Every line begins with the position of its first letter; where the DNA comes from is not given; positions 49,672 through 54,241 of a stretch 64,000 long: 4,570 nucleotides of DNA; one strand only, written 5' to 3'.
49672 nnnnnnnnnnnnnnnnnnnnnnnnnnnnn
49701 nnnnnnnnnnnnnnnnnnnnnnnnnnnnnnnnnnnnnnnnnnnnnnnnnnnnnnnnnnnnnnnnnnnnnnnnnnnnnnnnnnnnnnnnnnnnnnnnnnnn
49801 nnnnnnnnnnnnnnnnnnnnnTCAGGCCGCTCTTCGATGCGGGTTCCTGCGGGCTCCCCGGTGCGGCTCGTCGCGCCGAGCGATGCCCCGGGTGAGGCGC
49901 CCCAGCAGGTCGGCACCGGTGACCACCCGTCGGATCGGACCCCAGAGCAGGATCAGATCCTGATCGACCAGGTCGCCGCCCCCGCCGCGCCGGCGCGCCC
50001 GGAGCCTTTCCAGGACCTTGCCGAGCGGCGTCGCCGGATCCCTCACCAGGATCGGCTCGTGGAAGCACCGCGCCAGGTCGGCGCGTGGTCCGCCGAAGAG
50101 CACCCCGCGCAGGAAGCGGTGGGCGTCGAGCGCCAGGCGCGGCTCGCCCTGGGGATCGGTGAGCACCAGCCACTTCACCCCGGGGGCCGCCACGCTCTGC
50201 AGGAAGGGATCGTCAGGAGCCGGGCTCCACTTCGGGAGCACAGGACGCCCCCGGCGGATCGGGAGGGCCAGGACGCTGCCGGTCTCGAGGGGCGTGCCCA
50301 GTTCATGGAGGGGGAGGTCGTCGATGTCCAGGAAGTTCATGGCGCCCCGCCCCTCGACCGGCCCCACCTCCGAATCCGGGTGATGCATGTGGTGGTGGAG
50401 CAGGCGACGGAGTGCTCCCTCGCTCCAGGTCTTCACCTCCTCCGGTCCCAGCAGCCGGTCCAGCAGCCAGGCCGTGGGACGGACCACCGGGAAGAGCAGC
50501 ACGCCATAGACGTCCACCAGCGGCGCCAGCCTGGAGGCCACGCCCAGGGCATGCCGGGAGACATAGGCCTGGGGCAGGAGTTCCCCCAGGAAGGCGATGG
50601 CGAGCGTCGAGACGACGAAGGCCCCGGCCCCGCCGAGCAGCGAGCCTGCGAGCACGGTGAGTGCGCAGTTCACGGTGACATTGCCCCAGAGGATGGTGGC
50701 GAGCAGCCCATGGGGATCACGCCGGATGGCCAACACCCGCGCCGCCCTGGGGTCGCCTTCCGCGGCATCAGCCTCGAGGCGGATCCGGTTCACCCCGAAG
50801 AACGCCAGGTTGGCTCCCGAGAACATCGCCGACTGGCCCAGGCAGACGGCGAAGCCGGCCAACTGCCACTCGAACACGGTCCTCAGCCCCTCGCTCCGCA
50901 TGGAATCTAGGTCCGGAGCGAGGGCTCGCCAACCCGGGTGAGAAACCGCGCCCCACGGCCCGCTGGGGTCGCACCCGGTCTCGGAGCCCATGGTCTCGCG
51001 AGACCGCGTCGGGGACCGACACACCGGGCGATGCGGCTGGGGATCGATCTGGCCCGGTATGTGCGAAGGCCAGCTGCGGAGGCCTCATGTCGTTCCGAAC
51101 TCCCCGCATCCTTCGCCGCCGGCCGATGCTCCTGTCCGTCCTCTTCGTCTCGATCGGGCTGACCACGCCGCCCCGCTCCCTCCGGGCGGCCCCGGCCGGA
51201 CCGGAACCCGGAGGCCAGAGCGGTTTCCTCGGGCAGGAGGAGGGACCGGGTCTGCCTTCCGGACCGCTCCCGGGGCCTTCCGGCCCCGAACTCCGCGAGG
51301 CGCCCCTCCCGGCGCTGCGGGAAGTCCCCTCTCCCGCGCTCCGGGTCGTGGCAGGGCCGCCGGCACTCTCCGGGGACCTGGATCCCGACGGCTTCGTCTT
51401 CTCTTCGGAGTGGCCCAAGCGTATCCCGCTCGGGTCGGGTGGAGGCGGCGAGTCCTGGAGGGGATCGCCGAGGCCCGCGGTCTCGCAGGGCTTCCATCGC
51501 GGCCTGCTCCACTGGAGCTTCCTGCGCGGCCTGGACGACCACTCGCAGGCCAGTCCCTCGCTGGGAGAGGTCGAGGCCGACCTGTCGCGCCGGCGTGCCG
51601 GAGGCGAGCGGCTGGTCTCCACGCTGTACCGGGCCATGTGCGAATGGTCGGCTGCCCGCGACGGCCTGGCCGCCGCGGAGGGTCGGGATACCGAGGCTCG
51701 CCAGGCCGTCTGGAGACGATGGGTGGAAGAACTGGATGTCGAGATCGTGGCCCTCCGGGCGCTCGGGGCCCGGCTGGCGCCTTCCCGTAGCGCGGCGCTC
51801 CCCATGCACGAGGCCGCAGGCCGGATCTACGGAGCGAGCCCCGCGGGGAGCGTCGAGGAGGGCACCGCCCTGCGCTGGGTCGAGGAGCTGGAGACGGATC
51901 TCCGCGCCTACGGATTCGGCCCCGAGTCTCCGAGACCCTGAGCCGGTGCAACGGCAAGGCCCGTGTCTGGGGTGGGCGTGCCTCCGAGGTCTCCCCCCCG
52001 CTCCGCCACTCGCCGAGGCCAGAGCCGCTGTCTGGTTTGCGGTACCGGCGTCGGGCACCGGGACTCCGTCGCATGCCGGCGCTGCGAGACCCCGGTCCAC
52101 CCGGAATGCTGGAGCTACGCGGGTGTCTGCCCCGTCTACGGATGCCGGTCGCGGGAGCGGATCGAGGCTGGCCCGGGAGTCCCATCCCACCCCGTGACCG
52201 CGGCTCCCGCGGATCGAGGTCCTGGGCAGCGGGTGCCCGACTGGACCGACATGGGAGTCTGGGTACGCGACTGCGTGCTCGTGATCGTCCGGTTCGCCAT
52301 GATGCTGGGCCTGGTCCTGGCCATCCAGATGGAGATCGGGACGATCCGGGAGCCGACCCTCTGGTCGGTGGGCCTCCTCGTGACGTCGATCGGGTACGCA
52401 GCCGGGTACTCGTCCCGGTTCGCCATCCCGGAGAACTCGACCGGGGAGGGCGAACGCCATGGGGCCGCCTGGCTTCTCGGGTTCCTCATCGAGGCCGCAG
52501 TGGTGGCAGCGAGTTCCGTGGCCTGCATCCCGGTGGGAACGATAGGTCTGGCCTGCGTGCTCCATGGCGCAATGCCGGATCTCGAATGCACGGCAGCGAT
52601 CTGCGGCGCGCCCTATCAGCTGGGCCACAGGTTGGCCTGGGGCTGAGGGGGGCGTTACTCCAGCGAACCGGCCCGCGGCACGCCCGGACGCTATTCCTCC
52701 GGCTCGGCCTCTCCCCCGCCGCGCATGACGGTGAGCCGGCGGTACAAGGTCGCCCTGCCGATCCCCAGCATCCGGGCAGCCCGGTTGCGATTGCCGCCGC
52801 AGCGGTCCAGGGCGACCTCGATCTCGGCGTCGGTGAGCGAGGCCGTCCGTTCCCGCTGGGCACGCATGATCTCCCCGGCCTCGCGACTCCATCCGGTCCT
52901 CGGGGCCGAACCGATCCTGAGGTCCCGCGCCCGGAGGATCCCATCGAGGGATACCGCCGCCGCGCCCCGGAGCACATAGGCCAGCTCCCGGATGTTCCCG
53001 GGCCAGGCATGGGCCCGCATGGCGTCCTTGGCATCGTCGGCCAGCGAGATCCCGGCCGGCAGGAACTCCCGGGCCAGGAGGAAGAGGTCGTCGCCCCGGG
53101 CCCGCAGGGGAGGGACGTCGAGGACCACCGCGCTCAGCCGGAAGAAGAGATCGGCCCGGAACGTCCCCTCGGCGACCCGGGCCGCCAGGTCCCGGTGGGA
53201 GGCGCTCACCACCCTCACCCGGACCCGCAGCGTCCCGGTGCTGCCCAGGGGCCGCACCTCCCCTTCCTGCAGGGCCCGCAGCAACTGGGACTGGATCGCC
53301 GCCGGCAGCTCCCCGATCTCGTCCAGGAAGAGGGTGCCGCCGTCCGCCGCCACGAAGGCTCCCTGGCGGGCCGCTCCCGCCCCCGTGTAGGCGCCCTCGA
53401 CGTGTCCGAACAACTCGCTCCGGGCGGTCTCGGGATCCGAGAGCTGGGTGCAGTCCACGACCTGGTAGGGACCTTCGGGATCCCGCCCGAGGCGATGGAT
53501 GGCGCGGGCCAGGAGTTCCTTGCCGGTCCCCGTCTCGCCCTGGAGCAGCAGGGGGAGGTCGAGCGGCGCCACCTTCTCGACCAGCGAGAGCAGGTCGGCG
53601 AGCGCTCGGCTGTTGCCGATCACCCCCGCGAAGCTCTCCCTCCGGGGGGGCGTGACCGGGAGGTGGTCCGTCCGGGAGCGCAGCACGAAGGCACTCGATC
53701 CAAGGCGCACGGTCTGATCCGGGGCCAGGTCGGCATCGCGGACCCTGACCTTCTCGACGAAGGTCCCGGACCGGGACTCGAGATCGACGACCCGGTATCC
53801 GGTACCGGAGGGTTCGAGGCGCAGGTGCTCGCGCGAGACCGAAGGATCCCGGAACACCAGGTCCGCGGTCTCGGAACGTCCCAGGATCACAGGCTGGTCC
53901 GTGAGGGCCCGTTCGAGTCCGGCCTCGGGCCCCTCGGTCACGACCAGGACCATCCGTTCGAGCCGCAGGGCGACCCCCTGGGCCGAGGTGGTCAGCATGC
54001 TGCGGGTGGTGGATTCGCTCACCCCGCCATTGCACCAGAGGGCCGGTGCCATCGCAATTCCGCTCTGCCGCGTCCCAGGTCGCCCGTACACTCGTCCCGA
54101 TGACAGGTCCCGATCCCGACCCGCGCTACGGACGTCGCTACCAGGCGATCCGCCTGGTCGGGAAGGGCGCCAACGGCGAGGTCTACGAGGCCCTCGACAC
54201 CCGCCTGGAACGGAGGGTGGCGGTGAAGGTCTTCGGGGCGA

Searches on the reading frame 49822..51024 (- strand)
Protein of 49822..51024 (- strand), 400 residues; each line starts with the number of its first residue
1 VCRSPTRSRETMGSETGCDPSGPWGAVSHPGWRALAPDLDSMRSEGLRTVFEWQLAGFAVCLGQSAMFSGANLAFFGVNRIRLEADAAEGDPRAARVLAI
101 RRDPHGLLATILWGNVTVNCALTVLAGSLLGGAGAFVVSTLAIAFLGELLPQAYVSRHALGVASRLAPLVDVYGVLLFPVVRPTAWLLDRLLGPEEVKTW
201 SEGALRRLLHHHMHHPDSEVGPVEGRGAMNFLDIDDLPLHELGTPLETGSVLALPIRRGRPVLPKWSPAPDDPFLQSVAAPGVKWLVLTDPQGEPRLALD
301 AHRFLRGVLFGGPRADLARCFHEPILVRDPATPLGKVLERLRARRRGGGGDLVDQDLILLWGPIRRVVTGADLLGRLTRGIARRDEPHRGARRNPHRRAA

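Call 24: search_protein_families(library=pfam, proteins=[window:49822-51024:-], max_evalue=0.00001)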
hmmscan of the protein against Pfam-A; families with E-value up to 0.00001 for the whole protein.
window:49822-51024:- (400 aa): 1 family
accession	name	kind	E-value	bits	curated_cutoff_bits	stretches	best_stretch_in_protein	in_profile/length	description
PF01595.25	CNNM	-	2.8e-34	118.8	28.4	1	58-214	3-173/181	Cyclin M transmembrane N-terminal domain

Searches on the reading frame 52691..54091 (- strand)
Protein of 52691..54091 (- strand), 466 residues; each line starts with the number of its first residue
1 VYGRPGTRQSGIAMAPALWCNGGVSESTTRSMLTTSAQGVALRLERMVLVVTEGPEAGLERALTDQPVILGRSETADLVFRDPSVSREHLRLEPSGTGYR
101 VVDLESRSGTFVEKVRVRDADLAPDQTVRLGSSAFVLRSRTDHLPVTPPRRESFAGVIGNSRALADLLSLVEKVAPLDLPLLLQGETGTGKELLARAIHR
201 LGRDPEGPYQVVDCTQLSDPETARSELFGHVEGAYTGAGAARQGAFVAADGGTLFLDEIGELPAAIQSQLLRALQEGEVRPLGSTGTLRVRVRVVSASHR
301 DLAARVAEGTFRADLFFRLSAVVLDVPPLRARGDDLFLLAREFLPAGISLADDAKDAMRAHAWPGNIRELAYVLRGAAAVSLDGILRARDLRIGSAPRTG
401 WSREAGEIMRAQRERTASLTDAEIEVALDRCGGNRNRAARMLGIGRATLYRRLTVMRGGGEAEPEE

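Call 24: search_protein_families(library=pfam, proteins=[window:52691-54091:-], max_evalue=0.00001)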
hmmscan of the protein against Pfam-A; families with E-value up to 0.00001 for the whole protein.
window:52691-54091:- (466 aa): 7 families
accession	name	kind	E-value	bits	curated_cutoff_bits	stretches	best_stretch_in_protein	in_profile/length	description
PF00158.32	Sigma54_activat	-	1.2e-56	191.5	20.2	1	157-324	1-167/168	Sigma-54 interaction domain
PF14532.12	Sigma54_activ_2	-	3.9e-23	82.7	25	1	158-329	1-138/138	Sigma-54 interaction domain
PF16697.10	Yop-YscD_cpl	-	4.3e-16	59.4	33.2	1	51-138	2-91/94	Inner membrane component of T3SS, cytoplasmic domain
PF00498.31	FHA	-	4.6e-14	53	20.7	1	68-131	1-67/67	FHA domain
PF02954.25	HTH_8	-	2e-12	47.1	22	1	423-453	9-39/42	Bacterial regulatory protein, Fis family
PF07728.20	AAA_5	-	4.8e-10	40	22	1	180-295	1-118/139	AAA domain (dynein-related subfamily)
PF25601.1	AAA_lid_14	-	1.2e-09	38.2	27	1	330-392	1-71/87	AAA+ ATPase lid domain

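Call 92: find_homologous_proteins(query=window:52691-54091:-, max_evalue=1e-60)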
Query window:52691-54091:- (466 aa): 215 proteins with E <= 1e-60 among 8000 candidates; the best 120 are listed.
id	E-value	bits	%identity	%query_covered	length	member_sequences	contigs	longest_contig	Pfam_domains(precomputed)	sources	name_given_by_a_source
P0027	3.0e-287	971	100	97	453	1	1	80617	PF00158.33,PF00498.32,PF25601.2,PF02954.26,PF16697.11,PF14532.13,PF07728.21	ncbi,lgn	-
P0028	2.0e-130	454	55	91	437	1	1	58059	PF00158.33,PF00498.32,PF25601.2,PF02954.26,PF16697.11,PF14532.13,PF07728.21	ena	-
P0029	2.1e-129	450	51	92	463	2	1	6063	PF00158.33,PF00498.32,PF25601.2,PF02954.26,PF16697.11,PF14532.13,PF07728.21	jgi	jgi:DNA-binding NtrC family response regulator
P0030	4.9e-122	426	49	92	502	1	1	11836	PF00158.33,PF00498.32,PF25601.2,PF02954.26,PF16697.11,PF14532.13,PF07728.21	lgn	-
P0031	2.1e-121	424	55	87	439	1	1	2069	PF00158.33,PF00498.32,PF25601.2,PF02954.26,PF16697.11,PF14532.13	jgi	-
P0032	3.3e-120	420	51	91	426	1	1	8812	PF00158.33,PF07724.21,PF00498.32,PF25601.2,PF02954.26,PF16697.11,PF14532.13,PF07728.21,PF13556.13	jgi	jgi:DNA-binding NtrC family response regulator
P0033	1.9e-119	417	49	92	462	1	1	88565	PF00158.33,PF20432.5,PF00498.32,PF25601.2,PF02954.26,PF16697.11,PF14532.13,PF07728.21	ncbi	-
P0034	2.5e-118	414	52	92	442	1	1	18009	PF00158.33,PF00498.32,PF25601.2,PF02954.26,PF16697.11,PF14532.13,PF07728.21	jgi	jgi:DNA-binding NtrC family response regulator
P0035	4.7e-117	410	50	92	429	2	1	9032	PF00158.33,PF00498.32,PF25601.2,PF02954.26,PF16697.11,PF14532.13,PF07728.21,PF13556.13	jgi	jgi:DNA-binding NtrC family response regulator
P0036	2.9e-112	394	48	90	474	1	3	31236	PF00158.33,PF00498.32,PF25601.2,PF02954.26,PF16697.11,PF14532.13,PF07728.21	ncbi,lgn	-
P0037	1.3e-110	388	48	92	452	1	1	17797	PF00158.33,PF07724.21,PF00498.32,PF25601.2,PF02954.26,PF18024.8,PF16697.11,PF14532.13,PF07728.21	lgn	-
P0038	1.2e-107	379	51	91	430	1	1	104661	PF00158.33,PF07724.21,PF00498.32,PF25601.2,PF02954.26,PF16697.11,PF14532.13,PF07728.21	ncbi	-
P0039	2.2e-105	371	52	84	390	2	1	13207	PF00158.33,PF07724.21,PF00498.32,PF25601.2,PF02954.26,PF16697.11,PF14532.13,PF07728.21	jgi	jgi:DNA-binding NtrC family response regulator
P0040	2.3e-104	368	49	91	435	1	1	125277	PF00158.33,PF07724.21,PF00498.32,PF25601.2,PF02954.26,PF16697.11,PF14532.13,PF07728.21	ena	-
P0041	2.9e-102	361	47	91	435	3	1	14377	PF00158.33,PF00498.32,PF25601.2,PF02954.26,PF18024.8,PF16697.11,PF14532.13,PF07728.21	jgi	jgi:DNA-binding NtrC family response regulator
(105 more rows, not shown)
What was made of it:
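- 52691..54052 (-): FHA-domain sigma-54 activator 2 (FHA, AAA+ Sigma54_activat, HTH_8), divergent from a Ser/Thr kinase gene (54046-56148). It is the candidate cognate activator, but this is not proven. A public gene call gives 453 aa (P0027, call 92).
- Closest known: FHA-domain sigma-54 activators coupled to Ser/Thr kinases in Myxococcus xanthus. Same: The named homologues of activator 2 are mostly from Myxococcota metagenome-assembled genomes (call 92).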

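Call 93: find_encoding_contigs(protein=P0028, flank=10000, max_places=1)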
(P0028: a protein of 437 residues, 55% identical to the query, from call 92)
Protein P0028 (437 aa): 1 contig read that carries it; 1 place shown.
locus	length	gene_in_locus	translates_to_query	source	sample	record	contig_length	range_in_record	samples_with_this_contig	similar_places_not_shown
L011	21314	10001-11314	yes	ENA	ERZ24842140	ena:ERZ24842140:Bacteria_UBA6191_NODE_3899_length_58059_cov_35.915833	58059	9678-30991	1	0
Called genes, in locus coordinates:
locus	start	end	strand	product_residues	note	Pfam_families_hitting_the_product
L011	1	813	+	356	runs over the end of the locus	PF17874:TPR_MalT (weak), PF13374:TPR_10 (faint), PF13424:TPR_12 (weak)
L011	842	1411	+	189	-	-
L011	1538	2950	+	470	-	PF01841:Transglut_core, PF04473:DUF553 (weak)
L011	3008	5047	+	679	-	PF00069:Pkinase, PF07714:PK_Tyr_Ser-Thr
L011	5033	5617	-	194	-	-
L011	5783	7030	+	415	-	-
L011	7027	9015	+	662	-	PF00069:Pkinase, PF03109:ABC1 (faint), PF07714:PK_Tyr_Ser-Thr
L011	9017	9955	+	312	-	PF00069:Pkinase, PF07714:PK_Tyr_Ser-Thr, PF01636:APH (faint), PF17667:Pkinase_fungal (weak)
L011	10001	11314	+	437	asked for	PF16697:Yop-YscD_cpl, PF00498:FHA, PF00158:Sigma54_activat, PF14532:Sigma54_activ_2, PF07728:AAA_5, PF25601:AAA_lid_14, PF02954:HTH_8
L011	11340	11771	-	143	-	-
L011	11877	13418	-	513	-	PF03321:GH3, PF23571:GH3_M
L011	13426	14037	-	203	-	PF00132:Hexapep (weak)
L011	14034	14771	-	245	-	PF04116:FA_hydroxylase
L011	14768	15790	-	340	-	PF00355:Rieske, PF19112:VanA_C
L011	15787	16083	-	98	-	PF00111:Fer2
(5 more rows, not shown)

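Call 94: find_encoding_contigs(protein=P0034, flank=10000, max_places=1)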
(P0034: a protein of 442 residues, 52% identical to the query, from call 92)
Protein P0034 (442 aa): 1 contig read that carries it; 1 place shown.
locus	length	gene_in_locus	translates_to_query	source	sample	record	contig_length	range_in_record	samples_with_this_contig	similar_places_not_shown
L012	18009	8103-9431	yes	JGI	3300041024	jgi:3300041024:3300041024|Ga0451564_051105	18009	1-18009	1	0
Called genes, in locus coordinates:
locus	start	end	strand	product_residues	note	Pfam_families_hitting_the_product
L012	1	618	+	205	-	?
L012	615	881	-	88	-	-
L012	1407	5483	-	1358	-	PF00069:Pkinase, PF01636:APH (faint), PF03109:ABC1 (faint), PF07714:PK_Tyr_Ser-Thr, PF14531:Kinase-like (faint), PF17667:Pkinase_fungal (faint), PF00069:Pkinase, PF07714:PK_Tyr_Ser-Thr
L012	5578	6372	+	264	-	PF14446:Prok-RING_1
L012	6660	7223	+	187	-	-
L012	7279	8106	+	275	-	PF00107:ADH_zinc_N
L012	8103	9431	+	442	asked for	PF16697:Yop-YscD_cpl, PF00498:FHA, PF00158:Sigma54_activat, PF14532:Sigma54_activ_2, PF07728:AAA_5 (weak), PF25601:AAA_lid_14, PF02954:HTH_8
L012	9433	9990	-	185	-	-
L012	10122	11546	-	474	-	-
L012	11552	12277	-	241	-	-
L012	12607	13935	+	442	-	PF00072:Response_reg, PF01656:CbiA (faint), PF10609:ParA (faint), PF13614:AAA_31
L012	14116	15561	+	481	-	PF17820:PDZ_6, PF19238:Radical_SAM_2, PF04055:Radical_SAM (weak), PF04459:DUF512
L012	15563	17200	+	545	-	PF00009:GTP_EFTU, PF00071:Ras (faint), PF01926:MMR_HSR1, PF02421:FeoB_N, PF01926:MMR_HSR1, PF02421:FeoB_N (weak), PF00009:GTP_EFTU, PF14714:KH_dom-like, +5 more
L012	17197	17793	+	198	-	PF02660:G3P_acyltransf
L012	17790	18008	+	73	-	?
